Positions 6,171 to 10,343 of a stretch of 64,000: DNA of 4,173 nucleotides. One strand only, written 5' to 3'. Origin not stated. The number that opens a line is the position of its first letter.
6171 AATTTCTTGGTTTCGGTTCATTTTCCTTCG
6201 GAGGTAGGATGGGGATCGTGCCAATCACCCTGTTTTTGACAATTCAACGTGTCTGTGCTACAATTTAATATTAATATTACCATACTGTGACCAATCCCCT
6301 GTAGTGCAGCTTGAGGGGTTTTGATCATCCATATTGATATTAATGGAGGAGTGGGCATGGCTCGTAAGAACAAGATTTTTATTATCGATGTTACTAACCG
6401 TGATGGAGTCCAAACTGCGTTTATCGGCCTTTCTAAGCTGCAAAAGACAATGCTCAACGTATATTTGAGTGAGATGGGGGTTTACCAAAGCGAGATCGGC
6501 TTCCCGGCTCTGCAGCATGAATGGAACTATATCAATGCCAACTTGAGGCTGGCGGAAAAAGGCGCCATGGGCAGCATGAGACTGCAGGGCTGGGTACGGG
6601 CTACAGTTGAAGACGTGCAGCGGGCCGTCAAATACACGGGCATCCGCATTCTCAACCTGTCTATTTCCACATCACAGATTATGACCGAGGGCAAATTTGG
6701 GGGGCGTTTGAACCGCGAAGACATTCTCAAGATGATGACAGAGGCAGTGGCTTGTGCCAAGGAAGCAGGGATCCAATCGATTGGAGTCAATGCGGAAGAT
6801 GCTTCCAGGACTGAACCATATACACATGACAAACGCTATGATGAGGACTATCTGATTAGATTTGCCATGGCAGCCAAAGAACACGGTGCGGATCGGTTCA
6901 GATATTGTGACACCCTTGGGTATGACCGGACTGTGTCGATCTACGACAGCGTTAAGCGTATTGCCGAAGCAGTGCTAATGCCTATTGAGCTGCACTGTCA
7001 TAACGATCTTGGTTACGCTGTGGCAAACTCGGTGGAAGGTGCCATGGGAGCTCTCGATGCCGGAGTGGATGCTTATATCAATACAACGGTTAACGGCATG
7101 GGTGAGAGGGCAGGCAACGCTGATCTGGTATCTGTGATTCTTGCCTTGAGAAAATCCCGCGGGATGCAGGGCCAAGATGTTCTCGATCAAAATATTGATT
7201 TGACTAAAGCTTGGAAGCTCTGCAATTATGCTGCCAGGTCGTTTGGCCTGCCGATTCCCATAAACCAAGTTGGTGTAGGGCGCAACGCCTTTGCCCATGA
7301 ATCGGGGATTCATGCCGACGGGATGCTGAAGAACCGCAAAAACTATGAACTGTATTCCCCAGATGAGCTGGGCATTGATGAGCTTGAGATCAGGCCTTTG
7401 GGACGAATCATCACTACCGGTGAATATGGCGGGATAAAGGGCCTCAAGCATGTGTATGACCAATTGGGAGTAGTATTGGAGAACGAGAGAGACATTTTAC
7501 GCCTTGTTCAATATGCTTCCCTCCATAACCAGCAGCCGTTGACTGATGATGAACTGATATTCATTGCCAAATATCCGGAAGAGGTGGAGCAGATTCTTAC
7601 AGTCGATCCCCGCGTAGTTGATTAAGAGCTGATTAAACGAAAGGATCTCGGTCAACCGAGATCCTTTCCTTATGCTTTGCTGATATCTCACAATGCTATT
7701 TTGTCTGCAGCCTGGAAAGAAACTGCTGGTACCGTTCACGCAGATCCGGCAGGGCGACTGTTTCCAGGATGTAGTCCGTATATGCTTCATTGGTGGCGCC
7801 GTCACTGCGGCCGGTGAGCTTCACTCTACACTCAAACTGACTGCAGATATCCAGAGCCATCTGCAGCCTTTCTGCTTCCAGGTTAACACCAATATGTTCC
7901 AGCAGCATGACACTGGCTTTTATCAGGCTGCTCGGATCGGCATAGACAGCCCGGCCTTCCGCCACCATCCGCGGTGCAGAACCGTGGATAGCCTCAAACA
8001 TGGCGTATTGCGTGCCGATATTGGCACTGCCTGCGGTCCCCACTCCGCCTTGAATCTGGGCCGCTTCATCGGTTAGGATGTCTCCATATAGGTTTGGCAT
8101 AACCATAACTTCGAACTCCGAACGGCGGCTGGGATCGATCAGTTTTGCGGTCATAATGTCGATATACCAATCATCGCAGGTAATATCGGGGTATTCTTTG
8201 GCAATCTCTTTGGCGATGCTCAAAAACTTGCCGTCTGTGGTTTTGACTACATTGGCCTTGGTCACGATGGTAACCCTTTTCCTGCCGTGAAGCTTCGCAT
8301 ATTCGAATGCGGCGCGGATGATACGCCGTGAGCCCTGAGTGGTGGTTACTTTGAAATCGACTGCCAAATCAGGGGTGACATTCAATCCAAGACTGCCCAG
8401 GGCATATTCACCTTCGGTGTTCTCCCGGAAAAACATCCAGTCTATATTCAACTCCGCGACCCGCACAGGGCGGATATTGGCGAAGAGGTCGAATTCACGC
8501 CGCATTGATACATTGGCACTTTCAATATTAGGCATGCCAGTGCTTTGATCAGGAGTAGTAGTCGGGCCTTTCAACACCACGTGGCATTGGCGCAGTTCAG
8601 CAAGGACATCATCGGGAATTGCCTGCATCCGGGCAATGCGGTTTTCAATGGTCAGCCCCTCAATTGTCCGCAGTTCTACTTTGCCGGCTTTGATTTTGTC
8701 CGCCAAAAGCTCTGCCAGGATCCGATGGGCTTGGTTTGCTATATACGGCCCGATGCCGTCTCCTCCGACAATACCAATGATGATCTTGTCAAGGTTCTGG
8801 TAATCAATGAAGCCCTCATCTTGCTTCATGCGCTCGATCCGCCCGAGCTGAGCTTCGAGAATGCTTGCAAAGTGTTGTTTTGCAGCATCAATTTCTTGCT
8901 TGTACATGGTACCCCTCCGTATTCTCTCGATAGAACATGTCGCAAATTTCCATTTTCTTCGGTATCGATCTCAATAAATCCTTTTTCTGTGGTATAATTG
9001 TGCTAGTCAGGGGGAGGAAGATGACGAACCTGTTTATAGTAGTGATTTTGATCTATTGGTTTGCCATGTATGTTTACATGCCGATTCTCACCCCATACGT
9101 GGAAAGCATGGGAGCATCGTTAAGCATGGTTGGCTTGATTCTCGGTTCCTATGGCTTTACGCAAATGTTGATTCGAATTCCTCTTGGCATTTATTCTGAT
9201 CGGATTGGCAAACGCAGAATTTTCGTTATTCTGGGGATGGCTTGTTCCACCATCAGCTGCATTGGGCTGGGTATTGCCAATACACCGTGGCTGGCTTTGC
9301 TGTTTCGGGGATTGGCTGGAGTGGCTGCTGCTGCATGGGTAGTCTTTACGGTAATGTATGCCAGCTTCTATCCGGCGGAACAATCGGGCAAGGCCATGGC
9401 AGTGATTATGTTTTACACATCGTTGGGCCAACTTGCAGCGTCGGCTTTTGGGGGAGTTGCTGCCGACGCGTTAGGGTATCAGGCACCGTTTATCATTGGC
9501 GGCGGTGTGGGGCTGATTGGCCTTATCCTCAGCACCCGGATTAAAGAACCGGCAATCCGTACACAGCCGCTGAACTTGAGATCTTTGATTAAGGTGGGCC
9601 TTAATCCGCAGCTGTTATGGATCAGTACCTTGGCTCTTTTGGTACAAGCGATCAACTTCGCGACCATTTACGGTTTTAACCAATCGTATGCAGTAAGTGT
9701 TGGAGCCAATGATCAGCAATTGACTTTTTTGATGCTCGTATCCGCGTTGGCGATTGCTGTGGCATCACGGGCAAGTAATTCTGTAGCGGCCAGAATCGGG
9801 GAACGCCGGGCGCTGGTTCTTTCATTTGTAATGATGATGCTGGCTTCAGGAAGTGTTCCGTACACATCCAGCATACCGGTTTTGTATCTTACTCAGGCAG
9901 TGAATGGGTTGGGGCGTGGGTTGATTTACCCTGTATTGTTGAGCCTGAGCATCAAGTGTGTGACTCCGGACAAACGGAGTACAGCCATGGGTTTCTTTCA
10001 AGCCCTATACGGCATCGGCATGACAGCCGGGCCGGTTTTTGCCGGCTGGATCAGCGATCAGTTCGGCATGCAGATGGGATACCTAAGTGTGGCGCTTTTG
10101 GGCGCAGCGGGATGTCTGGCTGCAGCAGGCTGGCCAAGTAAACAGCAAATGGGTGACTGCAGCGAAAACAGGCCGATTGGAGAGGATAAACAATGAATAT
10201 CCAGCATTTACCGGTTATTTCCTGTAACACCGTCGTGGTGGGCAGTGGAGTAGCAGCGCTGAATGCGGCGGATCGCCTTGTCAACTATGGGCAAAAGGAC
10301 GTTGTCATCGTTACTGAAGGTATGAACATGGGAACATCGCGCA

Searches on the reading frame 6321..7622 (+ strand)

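Call 50: search_protein_families(library=pfam, proteins=[window:6321-7622:+], max_evalue=0.00001)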
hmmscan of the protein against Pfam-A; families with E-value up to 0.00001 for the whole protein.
window:6321-7622:+ (434 aa): 2 families
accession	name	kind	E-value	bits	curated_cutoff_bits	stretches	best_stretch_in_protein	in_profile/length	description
PF00682.25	HMGL-like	-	1.3e-47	162.9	29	1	19-300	2-256/260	HMGL-like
PF22617.1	HCS_D2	-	1.6e-13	51.3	27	1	319-389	2-65/82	Homocitrate synthase post-HMGL domain-like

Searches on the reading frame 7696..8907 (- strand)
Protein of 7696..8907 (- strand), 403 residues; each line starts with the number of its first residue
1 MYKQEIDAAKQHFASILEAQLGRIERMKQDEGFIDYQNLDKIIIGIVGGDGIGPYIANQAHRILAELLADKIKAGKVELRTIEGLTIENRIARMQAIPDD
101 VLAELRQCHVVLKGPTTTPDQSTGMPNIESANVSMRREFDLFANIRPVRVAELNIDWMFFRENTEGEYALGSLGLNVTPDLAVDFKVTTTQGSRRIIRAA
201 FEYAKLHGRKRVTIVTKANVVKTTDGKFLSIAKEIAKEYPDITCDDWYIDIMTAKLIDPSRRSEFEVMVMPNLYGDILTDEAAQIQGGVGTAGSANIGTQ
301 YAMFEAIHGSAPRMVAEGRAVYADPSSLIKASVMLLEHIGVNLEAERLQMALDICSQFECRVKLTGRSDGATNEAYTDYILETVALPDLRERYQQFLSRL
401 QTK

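Call 50: search_protein_families(library=pfam, proteins=[window:7696-8907:-], max_evalue=0.00001)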
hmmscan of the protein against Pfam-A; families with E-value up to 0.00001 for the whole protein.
window:7696-8907:- (403 aa): 1 family
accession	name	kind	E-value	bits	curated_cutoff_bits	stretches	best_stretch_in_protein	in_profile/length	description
PF00180.25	Iso_dh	-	8.4e-67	226.3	27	1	44-353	2-320/348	Isocitrate/isopropylmalate dehydrogenase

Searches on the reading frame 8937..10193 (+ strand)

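Call 50: search_protein_families(library=pfam, proteins=[window:8937-10193:+], max_evalue=0.00001)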
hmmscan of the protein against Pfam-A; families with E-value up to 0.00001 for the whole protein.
window:8937-10193:+ (419 aa): 2 families
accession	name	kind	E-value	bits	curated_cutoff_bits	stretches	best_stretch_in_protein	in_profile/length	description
PF07690.21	MFS_1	-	8.9e-50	170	33.4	2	35-244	3-222/347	Major Facilitator Superfamily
PF12832.13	MFS_1_like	-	2.3e-13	50.4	25.2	1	38-382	9-371/373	MFS_1 like family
